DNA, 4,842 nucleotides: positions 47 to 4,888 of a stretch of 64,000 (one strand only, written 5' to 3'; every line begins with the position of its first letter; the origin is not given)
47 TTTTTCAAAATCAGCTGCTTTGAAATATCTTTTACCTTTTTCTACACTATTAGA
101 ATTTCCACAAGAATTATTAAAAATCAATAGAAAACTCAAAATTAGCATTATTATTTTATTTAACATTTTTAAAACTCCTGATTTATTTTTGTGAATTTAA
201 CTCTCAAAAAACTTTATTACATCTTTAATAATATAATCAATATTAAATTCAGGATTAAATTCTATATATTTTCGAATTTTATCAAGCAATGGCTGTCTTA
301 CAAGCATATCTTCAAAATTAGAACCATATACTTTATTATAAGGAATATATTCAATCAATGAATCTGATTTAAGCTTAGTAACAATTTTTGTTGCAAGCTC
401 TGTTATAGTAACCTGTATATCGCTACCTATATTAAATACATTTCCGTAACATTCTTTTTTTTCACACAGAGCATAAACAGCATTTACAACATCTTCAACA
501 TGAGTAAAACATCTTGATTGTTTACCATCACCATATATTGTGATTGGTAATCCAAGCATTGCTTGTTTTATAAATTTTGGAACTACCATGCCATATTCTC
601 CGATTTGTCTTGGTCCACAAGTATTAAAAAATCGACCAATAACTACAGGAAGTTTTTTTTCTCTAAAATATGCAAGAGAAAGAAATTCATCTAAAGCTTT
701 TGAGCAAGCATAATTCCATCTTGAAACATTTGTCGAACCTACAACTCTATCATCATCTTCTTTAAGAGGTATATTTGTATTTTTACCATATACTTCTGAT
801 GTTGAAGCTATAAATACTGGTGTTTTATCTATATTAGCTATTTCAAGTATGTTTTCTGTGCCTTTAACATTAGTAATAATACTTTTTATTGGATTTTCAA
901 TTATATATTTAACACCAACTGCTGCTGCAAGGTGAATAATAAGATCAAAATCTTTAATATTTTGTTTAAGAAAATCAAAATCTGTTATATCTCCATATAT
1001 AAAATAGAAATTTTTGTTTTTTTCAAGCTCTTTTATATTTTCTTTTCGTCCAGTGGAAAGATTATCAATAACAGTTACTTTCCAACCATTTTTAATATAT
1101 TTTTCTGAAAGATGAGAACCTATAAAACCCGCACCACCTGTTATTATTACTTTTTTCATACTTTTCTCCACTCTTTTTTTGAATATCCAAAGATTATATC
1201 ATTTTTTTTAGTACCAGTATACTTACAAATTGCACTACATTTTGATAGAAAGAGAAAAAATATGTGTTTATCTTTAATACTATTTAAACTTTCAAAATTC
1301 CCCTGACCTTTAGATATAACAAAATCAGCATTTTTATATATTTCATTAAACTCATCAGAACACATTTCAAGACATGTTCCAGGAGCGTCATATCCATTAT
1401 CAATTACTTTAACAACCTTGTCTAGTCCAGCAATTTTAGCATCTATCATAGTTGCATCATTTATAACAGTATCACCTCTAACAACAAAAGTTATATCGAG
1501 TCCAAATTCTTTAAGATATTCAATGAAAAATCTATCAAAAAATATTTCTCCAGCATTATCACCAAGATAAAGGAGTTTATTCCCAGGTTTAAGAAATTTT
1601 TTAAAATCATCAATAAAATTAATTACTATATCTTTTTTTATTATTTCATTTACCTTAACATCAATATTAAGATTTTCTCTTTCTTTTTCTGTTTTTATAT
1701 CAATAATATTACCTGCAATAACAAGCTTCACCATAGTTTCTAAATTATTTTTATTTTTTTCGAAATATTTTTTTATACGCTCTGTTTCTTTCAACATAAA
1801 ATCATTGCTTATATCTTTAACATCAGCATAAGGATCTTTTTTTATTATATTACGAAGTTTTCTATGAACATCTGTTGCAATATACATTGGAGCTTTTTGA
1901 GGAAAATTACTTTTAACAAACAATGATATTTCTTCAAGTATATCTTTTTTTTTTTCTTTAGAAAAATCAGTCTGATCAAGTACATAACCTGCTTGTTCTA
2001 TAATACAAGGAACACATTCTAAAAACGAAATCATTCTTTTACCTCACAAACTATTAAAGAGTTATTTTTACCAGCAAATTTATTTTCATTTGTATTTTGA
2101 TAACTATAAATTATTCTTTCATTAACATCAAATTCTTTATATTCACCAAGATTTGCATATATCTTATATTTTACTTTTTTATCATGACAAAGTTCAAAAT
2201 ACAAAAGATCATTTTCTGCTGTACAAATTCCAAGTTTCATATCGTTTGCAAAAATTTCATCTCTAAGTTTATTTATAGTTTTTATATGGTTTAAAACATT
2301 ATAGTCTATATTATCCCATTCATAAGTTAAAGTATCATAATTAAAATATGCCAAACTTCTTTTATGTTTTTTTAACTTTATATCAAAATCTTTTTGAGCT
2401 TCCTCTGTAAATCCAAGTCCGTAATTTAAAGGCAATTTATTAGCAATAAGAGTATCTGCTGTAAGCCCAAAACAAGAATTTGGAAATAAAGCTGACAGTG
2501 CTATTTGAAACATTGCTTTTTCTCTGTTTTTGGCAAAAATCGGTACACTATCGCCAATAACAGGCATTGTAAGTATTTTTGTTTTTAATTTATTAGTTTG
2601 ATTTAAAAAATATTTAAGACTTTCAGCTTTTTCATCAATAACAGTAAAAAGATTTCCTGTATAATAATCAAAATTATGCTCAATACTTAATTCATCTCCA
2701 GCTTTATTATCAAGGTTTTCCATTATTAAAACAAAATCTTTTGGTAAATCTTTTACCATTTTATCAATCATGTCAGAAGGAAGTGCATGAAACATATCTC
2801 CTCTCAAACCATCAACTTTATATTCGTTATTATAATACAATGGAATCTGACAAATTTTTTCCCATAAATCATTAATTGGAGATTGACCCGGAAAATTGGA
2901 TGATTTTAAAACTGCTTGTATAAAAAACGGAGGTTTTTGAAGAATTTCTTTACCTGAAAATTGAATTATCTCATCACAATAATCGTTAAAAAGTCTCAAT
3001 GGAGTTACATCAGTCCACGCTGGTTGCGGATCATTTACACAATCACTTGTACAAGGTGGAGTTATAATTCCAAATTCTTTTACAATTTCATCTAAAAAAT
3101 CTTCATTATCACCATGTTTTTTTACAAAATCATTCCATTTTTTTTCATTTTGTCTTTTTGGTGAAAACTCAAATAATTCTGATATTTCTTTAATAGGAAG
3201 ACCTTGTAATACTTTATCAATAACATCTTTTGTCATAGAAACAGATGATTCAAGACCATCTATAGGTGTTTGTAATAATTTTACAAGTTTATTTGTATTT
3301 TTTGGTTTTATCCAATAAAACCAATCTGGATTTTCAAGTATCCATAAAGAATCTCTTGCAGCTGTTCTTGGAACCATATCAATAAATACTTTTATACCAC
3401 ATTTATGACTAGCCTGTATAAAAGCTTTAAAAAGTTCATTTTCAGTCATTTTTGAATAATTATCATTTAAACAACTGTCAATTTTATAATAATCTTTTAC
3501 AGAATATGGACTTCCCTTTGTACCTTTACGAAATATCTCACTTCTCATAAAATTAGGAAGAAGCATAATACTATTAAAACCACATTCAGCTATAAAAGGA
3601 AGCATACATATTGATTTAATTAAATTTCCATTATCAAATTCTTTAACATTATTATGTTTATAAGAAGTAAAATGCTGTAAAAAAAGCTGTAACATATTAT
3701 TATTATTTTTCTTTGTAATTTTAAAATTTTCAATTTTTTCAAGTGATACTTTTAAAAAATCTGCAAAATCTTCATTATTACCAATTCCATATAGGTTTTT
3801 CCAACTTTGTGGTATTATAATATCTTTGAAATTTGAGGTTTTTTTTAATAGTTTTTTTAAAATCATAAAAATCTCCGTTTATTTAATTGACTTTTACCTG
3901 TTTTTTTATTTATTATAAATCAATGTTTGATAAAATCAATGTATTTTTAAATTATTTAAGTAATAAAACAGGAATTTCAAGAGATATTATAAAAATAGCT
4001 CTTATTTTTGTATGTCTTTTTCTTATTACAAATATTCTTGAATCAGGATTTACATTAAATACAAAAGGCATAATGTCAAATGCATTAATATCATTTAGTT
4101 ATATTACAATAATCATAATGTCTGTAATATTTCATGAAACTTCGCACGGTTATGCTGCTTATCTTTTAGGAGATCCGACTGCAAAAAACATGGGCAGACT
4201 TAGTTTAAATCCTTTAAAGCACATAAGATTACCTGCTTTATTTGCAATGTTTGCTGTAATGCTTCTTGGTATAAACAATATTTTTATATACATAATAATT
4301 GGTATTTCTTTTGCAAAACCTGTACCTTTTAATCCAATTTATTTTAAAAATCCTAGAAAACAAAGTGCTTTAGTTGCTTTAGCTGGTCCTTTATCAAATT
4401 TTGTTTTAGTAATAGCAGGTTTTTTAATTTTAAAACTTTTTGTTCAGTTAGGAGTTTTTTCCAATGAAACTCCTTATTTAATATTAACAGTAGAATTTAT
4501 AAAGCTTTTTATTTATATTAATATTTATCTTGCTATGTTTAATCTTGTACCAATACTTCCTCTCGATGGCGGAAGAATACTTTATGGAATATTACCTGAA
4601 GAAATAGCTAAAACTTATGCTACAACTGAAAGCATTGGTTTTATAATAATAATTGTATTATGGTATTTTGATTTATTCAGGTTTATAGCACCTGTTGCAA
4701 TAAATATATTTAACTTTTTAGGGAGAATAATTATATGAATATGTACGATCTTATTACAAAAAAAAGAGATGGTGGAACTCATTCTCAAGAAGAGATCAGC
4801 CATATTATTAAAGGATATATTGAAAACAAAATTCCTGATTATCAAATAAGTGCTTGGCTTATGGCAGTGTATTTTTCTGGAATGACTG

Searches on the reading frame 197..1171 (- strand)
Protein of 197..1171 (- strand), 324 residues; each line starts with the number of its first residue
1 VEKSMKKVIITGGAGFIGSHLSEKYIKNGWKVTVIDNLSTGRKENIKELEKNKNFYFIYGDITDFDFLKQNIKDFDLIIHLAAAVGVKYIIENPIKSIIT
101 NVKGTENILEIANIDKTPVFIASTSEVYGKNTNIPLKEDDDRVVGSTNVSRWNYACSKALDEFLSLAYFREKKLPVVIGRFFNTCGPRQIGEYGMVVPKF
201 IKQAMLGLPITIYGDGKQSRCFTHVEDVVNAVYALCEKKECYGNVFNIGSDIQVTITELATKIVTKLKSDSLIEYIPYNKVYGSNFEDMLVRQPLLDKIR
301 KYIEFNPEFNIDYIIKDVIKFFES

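Call 32: search_protein_families(library=pfam, proteins=[window:197-1171:-], max_evalue=0.001)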
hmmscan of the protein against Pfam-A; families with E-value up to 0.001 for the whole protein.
window:197-1171:- (324 aa): 11 families
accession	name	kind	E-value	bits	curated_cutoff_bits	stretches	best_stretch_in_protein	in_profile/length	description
PF16363.11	GDP_Man_Dehyd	-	5.1e-56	191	27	1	9-317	1-331/332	GDP-mannose 4,6 dehydratase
PF01370.27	Epimerase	-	2.8e-53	181.2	20.9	1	8-249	1-240/240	NAD dependent epimerase/dehydratase family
PF02719.21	Polysacc_synt_2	-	7.3e-20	71.8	20.2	1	8-267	1-247/293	Polysaccharide biosynthesis protein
PF01073.25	3Beta_HSD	-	8.9e-20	71.3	22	1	9-231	1-224/280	3-beta hydroxysteroid dehydrogenase/isomerase family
PF07993.18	NAD_binding_4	-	3.5e-12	46.5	20.1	1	10-186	1-209/258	Male sterility protein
PF04321.23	RmlD_sub_bind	-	1.8e-10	40.8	27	1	7-141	2-118/287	RmlD substrate binding domain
PF00106.31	adh_short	-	5.5e-08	33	26.6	1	6-73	1-69/195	short chain dehydrogenase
PF02254.24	TrkA_N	-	1.6e-06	28.8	23.8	1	12-81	4-69/116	TrkA-N domain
PF13460.12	NAD_binding_10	-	4.2e-05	23.9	27.2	1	12-130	1-103/184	NAD(P)H-binding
PF05368.20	NmrA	-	0.00021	21.4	27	1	6-83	3-78/298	NmrA-like family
PF03435.24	Sacchrp_dh_NADP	-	0.00031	21.5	25.1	1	13-91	5-85/129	Saccharopine dehydrogenase NADP binding domain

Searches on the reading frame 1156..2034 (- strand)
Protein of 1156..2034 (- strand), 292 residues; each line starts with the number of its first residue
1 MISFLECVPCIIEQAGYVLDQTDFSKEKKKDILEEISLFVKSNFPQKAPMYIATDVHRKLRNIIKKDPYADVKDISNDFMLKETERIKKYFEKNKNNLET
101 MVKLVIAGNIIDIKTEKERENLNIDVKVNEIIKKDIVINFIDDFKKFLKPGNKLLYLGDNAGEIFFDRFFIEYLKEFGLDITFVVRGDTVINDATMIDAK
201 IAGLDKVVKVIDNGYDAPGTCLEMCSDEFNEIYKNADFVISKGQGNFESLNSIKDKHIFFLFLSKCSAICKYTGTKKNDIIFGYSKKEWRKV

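Call 32: search_protein_families(library=pfam, proteins=[window:1156-2034:-], max_evalue=0.001)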
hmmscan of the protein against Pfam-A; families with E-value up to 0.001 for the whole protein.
window:1156-2034:- (292 aa): 1 family
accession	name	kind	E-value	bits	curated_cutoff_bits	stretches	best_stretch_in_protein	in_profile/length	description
PF01937.24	ARMT1-like_dom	-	3.2e-63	214.2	25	1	5-279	3-309/311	Damage-control phosphatase ARMT1-like domain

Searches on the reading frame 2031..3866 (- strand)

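Call 32: search_protein_families(library=pfam, proteins=[window:2031-3866:-], max_evalue=0.001)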
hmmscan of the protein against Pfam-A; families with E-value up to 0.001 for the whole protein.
window:2031-3866:- (611 aa): 2 families
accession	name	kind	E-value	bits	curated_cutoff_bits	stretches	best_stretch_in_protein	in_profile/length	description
PF14701.12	hDGE_amylase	-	6.3e-07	29.3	27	1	91-185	30-119/439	Glycogen debranching enzyme, glucanotransferase domain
PF00128.31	Alpha-amylase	-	1.9e-05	24.6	22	1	74-190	15-121/446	Alpha amylase, catalytic domain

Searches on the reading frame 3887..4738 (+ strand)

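Call 32: search_protein_families(library=pfam, proteins=[window:3887-4738:+], max_evalue=0.001)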
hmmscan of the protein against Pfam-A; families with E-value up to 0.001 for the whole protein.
window:3887-4738:+ (283 aa): 1 family
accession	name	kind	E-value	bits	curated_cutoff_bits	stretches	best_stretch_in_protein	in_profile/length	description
PF02163.28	Peptidase_M50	-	8.1e-15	55.2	27.2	1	73-254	3-217/221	Peptidase family M50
